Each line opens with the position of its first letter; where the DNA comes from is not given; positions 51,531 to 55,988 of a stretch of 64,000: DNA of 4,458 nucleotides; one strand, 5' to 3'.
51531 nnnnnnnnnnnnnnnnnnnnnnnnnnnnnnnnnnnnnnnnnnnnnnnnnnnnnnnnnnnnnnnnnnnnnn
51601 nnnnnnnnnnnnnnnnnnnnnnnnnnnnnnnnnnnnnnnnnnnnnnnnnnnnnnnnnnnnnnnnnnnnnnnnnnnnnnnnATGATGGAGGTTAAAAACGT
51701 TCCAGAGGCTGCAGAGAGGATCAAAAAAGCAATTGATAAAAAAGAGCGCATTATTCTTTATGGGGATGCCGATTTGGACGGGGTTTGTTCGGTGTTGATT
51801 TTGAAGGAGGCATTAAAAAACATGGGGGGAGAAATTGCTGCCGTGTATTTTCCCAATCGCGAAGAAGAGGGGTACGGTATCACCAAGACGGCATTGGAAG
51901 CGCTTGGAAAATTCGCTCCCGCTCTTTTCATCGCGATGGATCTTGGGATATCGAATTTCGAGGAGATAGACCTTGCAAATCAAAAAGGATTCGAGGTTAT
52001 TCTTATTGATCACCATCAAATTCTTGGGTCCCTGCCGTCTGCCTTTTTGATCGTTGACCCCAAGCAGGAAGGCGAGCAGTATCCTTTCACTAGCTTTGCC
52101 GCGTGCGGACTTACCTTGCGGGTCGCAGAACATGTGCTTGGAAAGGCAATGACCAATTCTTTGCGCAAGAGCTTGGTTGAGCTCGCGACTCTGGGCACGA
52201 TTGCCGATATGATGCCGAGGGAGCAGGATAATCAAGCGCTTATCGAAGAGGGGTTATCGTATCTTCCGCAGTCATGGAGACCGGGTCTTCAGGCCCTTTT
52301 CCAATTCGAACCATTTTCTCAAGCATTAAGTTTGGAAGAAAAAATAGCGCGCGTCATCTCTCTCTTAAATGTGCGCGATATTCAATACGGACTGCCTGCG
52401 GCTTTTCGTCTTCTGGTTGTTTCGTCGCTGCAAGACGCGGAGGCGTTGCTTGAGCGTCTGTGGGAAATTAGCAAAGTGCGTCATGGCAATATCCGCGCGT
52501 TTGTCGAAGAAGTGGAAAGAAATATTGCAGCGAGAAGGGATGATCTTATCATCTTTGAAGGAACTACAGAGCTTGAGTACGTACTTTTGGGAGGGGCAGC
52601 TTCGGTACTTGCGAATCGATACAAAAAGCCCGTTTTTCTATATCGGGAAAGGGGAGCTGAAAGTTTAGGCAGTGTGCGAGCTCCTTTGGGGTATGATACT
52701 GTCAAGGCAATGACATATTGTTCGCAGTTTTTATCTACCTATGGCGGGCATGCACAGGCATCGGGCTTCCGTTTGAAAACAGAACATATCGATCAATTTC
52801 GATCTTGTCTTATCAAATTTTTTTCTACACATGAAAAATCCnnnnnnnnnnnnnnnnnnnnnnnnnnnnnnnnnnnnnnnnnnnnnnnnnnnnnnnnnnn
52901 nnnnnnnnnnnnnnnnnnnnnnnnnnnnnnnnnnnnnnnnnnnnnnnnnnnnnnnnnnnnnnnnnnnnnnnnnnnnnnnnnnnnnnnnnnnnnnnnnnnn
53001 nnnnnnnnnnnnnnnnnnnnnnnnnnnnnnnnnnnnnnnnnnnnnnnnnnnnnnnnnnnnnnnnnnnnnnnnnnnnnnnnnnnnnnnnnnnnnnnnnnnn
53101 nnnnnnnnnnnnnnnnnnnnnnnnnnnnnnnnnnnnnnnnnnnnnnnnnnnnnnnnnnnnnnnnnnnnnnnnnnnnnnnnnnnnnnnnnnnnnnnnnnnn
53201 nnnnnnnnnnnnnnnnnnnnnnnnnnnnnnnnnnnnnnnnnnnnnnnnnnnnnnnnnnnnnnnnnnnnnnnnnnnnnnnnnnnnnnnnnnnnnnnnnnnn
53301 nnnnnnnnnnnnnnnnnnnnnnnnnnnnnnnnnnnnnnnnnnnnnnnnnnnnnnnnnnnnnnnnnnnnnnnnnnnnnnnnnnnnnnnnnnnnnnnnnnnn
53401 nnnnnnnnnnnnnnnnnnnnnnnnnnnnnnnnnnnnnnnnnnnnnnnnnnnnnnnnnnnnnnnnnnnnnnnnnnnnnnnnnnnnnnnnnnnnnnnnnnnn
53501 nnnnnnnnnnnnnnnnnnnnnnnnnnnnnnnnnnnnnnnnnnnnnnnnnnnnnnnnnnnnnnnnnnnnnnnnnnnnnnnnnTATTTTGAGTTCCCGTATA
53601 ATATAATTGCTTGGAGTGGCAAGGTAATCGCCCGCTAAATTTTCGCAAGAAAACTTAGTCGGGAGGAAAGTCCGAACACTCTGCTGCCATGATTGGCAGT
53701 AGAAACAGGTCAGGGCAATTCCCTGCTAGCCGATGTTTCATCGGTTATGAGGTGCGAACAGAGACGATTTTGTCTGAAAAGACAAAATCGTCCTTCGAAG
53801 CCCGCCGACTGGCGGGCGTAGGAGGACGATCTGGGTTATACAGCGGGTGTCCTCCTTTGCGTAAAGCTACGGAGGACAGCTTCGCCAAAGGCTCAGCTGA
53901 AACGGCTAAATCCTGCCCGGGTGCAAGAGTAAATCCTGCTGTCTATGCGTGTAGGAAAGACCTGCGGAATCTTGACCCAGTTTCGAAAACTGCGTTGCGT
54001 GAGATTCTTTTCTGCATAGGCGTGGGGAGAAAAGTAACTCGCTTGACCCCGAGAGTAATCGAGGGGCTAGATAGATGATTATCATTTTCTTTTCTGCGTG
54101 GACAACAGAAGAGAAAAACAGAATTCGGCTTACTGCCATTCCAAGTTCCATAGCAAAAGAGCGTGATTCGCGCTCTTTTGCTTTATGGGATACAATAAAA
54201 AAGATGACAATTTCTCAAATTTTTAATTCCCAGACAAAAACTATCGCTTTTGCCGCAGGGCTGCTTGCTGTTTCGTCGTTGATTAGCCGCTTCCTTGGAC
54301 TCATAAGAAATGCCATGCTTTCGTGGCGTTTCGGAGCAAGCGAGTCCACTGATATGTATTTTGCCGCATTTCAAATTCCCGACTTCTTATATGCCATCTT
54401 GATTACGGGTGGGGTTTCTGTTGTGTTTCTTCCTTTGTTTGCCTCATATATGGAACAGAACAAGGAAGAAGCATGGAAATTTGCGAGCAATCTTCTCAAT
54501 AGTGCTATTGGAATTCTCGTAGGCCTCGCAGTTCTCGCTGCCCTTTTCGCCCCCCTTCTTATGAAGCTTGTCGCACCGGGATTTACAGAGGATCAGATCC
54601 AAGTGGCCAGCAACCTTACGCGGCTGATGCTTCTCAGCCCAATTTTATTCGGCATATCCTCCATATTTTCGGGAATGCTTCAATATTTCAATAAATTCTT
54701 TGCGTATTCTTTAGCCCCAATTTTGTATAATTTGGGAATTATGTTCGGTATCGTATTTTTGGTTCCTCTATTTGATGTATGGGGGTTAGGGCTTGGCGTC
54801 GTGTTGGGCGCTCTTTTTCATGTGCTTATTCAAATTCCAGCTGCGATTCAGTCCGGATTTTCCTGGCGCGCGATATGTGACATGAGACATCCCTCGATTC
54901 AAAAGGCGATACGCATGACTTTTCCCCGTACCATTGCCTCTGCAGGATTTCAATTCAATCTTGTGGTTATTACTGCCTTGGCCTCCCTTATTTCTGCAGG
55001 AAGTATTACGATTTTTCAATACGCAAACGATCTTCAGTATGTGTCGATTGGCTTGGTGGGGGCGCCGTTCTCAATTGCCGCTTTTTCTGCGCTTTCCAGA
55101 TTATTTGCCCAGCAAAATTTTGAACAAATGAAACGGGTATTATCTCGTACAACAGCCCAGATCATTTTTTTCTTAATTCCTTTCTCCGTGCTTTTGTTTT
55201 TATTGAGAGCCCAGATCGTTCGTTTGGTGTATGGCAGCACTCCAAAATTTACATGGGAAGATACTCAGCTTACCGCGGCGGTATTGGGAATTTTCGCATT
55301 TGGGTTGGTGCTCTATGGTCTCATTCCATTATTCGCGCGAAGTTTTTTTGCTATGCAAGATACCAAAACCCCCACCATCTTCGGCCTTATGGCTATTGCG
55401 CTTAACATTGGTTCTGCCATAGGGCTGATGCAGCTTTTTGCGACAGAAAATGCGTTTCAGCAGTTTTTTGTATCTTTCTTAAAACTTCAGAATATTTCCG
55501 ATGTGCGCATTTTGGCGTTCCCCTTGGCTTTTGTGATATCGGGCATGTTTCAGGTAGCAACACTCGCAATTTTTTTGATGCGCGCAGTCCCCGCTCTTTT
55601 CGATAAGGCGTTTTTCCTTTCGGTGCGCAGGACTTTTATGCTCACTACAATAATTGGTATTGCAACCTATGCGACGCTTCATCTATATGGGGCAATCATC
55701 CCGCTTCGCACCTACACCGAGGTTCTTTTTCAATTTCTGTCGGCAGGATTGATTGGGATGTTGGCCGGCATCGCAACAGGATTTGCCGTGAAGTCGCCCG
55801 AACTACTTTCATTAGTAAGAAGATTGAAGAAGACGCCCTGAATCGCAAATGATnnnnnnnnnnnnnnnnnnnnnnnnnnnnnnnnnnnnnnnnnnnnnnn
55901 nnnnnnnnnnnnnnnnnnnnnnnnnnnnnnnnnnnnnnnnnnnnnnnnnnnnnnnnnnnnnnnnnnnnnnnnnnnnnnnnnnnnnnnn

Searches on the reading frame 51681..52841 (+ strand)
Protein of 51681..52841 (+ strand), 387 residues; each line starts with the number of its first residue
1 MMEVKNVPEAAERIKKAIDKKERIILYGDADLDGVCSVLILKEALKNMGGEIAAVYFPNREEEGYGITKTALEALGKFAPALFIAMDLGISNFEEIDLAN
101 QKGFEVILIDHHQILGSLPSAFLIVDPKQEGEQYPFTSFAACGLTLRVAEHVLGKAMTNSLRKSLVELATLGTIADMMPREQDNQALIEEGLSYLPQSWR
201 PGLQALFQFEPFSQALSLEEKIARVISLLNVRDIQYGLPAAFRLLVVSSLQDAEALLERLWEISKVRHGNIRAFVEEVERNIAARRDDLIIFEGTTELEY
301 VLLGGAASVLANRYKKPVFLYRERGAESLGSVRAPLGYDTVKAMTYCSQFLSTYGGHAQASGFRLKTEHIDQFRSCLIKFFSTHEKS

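Call 69: search_protein_families(library=pfam, proteins=[window:51681-52841:+], max_evalue=0.0001)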
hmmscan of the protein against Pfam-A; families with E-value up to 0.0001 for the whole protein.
window:51681-52841:+ (387 aa): 2 families
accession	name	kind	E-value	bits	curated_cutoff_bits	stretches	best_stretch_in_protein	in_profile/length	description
PF01368.27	DHH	-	1.8e-18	67.4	28.1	1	23-173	1-125/125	DHH family, N-terminal domain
PF02272.25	DHHA1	-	2e-06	28.7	25.9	1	303-382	18-101/102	DHHA1 domain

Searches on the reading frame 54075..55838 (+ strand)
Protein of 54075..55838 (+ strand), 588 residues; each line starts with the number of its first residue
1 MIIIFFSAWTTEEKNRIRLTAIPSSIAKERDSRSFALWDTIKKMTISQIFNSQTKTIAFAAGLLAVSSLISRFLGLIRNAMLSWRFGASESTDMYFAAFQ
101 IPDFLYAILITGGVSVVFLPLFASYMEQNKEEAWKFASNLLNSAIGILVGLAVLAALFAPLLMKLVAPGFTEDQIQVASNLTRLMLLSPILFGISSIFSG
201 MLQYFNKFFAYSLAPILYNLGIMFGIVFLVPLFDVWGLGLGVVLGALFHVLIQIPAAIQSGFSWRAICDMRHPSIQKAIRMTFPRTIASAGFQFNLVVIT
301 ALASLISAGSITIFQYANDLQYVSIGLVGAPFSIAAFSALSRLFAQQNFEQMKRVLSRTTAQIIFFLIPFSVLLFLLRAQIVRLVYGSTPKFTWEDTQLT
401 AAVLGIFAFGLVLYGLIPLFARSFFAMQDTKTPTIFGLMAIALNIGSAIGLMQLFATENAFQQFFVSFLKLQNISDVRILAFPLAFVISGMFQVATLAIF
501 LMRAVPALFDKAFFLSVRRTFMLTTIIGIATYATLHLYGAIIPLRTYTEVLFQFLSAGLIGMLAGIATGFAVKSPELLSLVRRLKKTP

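Call 69: search_protein_families(library=pfam, proteins=[window:54075-55838:+], max_evalue=0.0001)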
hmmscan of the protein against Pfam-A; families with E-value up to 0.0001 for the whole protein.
window:54075-55838:+ (588 aa): 2 families
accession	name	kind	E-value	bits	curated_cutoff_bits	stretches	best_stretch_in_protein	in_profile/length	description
PF03023.19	MurJ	-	3.9e-78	263.5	27.4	1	86-538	5-436/451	Lipid II flippase MurJ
PF01554.23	MatE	-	9.5e-07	29.1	24.9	1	290-445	7-156/161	MatE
